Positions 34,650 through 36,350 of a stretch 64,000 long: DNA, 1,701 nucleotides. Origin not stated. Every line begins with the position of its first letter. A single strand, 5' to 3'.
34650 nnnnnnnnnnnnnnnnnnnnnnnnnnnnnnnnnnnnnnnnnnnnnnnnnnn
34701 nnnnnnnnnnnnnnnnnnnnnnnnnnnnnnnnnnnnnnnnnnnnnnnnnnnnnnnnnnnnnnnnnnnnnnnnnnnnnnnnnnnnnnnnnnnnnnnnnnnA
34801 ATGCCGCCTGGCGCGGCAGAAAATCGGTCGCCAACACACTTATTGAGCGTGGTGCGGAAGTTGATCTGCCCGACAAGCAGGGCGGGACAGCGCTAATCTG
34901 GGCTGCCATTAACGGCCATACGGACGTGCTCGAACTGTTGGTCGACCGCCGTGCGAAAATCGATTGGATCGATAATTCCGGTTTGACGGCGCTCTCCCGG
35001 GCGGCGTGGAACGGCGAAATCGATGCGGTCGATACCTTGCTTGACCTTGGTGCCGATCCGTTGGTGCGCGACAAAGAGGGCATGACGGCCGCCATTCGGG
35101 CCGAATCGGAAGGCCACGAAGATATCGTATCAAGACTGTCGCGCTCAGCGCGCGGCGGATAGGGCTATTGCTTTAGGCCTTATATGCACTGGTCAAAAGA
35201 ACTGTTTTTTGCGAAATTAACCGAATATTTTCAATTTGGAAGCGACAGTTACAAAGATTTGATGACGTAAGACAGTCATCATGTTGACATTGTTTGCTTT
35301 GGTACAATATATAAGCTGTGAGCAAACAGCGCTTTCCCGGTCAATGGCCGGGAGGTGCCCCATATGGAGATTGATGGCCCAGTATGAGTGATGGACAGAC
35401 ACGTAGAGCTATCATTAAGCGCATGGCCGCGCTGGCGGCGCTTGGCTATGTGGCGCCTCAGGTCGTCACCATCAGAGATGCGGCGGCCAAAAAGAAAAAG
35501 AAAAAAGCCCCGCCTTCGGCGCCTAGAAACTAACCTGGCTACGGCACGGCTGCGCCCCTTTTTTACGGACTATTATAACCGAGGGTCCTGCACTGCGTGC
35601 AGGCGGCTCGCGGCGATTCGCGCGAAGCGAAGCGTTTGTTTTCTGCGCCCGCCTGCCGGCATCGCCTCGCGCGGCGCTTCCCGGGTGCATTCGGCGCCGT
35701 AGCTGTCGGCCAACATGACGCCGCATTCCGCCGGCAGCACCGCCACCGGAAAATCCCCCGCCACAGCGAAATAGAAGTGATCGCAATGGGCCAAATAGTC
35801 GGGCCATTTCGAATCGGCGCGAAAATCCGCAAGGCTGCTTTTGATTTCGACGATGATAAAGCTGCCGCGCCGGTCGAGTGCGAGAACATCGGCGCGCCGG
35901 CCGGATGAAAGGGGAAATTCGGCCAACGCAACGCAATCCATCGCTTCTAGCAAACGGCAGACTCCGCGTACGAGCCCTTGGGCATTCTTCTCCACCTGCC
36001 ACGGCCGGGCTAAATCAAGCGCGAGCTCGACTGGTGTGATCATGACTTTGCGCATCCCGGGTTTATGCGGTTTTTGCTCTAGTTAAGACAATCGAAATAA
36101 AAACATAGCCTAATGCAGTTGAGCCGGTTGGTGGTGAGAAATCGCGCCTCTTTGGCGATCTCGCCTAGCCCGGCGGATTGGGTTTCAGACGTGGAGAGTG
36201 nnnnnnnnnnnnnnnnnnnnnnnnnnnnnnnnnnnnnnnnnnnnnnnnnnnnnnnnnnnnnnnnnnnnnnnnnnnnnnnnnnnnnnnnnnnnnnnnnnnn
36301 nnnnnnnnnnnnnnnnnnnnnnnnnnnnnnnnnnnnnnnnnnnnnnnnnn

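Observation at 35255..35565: Compact unannotated small-gene unit: promoter with operator-like inverted repeat, 7-codon uORF and a coupled 49-aa ORF with Tat-like motif and poly-Lys tail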

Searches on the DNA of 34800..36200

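Call 3: search_rna_families(source=window, start=34800, end=36200, threshold=evalue, max_evalue=10, show_alignments=2)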
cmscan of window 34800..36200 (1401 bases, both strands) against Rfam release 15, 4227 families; matches with E-value up to 10: 3.
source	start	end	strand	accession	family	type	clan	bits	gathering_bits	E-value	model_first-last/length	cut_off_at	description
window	35228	35285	-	RF00295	snoTBR7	Gene; snRNA; snoRNA; CD-box;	-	17.8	45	1.1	1-75/75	no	Small nucleolar RNA TBR7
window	35494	35536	-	RF00489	ctRNA_p42d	Gene; antisense;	-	17.2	50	1.9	1-46/46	no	ctRNA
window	35496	35530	-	RF01390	isrG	Gene; sRNA;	-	9.5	100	7.8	1-279/279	no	isrG Hfq binding RNA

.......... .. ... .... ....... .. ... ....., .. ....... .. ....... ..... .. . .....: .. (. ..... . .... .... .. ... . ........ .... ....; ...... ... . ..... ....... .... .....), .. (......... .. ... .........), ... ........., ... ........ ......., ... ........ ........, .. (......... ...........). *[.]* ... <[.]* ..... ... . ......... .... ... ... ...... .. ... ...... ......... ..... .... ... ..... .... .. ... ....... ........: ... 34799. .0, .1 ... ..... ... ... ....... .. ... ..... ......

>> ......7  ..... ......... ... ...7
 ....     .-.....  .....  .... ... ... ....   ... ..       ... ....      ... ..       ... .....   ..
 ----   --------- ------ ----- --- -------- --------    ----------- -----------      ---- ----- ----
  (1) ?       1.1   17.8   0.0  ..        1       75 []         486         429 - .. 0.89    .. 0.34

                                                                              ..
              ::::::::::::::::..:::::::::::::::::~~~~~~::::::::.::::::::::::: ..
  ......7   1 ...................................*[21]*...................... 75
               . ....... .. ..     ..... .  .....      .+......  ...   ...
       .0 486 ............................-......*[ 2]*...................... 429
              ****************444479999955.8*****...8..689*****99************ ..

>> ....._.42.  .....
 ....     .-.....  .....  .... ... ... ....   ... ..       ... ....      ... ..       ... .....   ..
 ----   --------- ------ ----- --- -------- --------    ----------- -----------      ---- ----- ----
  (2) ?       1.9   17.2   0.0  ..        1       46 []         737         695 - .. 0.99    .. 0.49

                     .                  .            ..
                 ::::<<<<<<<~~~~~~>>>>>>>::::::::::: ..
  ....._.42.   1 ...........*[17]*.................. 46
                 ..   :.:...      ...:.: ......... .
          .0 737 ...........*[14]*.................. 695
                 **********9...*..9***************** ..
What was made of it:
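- There is no Rfam match: the best E-value is 1.1 and all hits are far below the gathering scores (call 3).
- Tried and rejected: These were snoTBR7, ctRNA_p42d on the complement of the Lys run, and isrG, all far below their gathering scores (call 3).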
